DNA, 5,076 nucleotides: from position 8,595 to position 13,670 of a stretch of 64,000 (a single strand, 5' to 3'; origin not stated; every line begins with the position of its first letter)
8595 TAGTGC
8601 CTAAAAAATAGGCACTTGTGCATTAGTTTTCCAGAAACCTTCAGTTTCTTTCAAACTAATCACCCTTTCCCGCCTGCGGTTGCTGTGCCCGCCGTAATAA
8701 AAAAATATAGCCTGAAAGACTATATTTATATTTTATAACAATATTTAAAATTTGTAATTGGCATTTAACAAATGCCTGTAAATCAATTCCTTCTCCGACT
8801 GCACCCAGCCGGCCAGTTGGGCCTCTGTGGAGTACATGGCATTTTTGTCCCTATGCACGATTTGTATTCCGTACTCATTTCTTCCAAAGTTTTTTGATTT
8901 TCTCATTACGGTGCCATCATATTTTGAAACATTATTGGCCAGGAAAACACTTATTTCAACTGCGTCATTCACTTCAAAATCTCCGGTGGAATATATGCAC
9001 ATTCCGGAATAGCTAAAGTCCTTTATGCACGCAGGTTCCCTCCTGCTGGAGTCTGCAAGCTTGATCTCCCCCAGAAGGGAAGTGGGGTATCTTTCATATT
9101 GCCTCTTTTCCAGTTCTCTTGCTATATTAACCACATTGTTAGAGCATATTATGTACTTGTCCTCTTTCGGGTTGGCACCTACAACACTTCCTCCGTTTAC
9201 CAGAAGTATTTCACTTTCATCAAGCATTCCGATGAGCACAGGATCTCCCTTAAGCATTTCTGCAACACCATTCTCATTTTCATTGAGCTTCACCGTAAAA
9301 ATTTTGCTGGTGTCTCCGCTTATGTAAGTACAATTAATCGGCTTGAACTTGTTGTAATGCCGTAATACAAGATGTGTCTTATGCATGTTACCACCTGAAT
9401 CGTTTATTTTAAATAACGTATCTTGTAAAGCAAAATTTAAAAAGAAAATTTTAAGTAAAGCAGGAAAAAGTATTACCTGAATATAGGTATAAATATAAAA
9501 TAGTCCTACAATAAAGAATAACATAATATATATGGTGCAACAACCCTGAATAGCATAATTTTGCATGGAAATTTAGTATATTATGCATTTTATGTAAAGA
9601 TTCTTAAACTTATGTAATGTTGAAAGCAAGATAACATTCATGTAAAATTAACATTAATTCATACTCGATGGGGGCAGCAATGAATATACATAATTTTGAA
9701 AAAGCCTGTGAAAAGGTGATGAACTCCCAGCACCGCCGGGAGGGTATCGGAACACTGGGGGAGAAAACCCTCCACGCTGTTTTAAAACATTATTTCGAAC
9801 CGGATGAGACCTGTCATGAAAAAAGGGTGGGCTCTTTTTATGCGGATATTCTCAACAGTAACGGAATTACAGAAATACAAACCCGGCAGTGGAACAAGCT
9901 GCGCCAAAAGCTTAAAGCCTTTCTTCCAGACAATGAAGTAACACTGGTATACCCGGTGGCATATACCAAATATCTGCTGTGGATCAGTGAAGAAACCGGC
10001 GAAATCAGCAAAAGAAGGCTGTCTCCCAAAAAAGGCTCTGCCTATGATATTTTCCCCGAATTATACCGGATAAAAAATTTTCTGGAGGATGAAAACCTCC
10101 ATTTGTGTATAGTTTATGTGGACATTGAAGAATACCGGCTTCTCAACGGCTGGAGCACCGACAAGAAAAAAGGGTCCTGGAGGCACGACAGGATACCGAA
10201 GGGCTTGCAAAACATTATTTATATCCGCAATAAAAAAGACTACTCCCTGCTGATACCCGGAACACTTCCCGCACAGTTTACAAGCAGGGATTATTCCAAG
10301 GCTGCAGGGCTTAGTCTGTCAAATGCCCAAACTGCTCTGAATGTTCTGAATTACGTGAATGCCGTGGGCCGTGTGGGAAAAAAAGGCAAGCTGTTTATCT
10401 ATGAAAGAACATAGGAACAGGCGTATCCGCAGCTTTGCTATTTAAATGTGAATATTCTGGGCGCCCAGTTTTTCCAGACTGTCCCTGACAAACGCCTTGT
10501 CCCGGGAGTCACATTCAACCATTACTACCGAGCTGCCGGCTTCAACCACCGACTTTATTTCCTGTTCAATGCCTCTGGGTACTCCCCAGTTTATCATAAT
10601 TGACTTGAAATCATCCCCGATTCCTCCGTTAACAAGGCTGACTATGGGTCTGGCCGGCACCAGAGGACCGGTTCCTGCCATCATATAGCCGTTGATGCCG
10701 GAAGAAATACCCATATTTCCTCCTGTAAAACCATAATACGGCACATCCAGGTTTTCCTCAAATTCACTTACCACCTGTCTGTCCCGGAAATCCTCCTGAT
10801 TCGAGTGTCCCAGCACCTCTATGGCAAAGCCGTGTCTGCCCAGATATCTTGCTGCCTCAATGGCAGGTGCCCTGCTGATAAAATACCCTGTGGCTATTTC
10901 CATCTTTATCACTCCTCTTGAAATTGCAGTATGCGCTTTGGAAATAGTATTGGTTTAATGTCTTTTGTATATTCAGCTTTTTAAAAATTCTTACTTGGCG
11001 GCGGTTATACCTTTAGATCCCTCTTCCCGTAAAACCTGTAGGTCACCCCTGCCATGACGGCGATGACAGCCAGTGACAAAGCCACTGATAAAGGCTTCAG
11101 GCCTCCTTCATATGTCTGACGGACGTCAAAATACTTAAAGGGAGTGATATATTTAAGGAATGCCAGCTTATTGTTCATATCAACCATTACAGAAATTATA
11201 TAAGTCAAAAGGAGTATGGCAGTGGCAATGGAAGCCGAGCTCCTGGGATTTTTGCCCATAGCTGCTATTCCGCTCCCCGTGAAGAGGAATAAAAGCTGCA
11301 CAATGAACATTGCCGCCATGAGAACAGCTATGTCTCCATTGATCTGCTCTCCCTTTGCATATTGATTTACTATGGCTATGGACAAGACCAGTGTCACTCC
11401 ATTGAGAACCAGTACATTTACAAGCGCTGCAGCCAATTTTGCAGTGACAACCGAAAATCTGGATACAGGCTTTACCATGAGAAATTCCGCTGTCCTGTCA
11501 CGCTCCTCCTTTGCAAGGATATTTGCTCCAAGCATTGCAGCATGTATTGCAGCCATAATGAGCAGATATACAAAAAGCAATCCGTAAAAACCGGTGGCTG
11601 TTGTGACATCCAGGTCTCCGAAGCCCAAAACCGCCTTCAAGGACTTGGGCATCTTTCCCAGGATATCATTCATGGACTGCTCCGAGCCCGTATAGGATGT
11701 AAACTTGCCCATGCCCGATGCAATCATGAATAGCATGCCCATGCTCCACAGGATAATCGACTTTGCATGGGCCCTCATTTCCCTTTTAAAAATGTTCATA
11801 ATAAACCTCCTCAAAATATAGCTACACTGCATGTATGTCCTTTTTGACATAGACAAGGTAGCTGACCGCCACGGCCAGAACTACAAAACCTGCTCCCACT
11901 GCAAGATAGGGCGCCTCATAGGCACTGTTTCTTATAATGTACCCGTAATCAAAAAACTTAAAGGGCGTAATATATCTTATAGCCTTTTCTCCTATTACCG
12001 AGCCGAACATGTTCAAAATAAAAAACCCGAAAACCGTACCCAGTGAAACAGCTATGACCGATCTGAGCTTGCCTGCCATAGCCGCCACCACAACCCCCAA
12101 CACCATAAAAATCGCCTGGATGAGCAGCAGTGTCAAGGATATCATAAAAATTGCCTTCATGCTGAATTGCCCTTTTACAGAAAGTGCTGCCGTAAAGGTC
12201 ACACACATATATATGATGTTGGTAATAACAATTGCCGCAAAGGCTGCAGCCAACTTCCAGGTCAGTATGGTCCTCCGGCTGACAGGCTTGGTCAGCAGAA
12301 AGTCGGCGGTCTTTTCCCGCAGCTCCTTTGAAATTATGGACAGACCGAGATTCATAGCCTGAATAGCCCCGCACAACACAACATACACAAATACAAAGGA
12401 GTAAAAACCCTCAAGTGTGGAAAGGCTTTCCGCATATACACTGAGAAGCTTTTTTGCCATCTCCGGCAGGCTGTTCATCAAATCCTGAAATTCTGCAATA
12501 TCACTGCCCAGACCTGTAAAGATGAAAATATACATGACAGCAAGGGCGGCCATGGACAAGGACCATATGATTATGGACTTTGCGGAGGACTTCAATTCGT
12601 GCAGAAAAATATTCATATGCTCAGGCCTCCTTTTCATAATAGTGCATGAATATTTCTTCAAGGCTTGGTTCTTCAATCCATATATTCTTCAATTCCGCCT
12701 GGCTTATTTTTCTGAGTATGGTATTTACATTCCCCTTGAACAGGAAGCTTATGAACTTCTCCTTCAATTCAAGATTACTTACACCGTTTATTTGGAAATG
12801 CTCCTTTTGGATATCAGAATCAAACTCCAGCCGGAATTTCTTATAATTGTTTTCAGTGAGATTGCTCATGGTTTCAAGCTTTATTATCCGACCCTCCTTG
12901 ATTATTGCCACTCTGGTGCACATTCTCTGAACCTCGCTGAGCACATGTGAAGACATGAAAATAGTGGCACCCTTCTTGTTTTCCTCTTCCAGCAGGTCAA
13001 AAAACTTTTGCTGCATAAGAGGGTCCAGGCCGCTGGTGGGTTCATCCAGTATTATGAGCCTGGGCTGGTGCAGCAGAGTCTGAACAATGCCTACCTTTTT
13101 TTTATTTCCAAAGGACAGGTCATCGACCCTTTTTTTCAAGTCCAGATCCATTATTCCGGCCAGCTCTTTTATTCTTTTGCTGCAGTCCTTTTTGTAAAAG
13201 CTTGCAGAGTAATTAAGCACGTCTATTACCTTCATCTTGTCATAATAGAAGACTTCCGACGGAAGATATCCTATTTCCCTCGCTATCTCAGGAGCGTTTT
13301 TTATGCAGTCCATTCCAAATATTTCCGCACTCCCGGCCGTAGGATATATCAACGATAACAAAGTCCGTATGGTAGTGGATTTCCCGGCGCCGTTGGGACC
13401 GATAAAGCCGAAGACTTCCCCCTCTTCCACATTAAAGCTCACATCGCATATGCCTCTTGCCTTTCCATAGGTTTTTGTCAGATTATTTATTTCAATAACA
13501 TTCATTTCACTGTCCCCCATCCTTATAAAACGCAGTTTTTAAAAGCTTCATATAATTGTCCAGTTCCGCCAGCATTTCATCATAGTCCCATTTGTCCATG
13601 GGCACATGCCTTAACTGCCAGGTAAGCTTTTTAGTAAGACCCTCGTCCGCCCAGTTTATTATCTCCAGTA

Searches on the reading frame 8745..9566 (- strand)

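Call 33: search_protein_families(library=pfam, proteins=[window:8745-9566:-], max_evalue=0.001)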
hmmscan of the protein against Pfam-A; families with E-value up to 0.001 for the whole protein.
window:8745-9566:- (273 aa): 1 family
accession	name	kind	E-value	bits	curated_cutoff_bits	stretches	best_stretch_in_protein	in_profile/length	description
PF07238.19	PilZ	-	4.5e-10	40.2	22.5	1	153-243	1-92/102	PilZ domain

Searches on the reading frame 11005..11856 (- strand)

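Call 32: search_protein_families(library=pfam, proteins=[window:11005-11856:-], max_evalue=0.001)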
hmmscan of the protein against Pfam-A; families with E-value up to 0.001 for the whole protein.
window:11005-11856:- (283 aa): 5 families
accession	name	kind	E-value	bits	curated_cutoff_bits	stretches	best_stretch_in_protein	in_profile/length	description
PF12679.13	ABC2_membrane_2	-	1.1e-25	90.9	27.2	1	20-281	1-283/283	ABC-2 family transporter protein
PF12698.13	ABC2_membrane_3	-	4e-07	29.9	31.6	1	88-243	158-311/347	ABC-2 family transporter protein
PF01061.29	ABC2_membrane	-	1.4e-06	28.4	26.9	1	10-243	2-202/211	ABC-2 type transporter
PF13346.12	ABC2_membrane_5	-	2.7e-06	27.5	25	1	97-276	38-204/205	ABC-2 family transporter protein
PF12730.13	ABC2_membrane_4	-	0.00014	22.3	27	1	95-200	54-158/179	ABC-2 family transporter protein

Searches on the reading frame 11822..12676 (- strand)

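Call 32: search_protein_families(library=pfam, proteins=[window:11822-12676:-], max_evalue=0.001)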
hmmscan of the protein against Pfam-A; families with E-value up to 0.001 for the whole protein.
window:11822-12676:- (284 aa): 3 families
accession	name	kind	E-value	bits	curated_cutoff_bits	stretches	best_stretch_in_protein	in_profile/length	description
PF12679.13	ABC2_membrane_2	-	3.7e-17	62.9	27.2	1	21-281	1-283/283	ABC-2 family transporter protein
PF13346.12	ABC2_membrane_5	-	3e-05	24.1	25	1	93-275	34-199/205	ABC-2 family transporter protein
PF12698.13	ABC2_membrane_3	-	0.00014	21.5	31.6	1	87-239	156-308/347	ABC-2 family transporter protein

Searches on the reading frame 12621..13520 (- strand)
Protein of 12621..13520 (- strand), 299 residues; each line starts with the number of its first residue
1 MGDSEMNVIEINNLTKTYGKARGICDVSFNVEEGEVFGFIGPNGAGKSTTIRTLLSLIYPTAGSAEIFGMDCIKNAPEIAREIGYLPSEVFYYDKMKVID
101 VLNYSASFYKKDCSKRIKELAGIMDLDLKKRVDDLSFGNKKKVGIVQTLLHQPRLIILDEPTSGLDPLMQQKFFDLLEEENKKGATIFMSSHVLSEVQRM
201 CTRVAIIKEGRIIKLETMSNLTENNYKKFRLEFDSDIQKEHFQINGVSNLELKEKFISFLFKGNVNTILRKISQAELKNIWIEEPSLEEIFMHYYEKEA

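Call 32: search_protein_families(library=pfam, proteins=[window:12621-13520:-], max_evalue=0.001)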
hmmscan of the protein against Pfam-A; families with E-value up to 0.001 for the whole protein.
window:12621-13520:- (299 aa): 4 families
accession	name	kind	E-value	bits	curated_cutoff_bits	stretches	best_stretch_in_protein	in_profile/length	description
PF00005.33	ABC_tran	-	4.6e-25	89.3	25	1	26-163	3-137/137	ABC transporter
PF13304.12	AAA_21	-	4.4e-15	57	27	1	129-192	213-298/304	AAA domain, putative AbiEii toxin, Type IV TA system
PF13732.12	DrrA1-3_C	-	4.2e-05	24.6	27.4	1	226-294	10-80/81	ATP-binding protein DrrA1-3-like, C-terminal domain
PF13514.12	AAA_27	-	0.00088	19.4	22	0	17-59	10-51/206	AAA domain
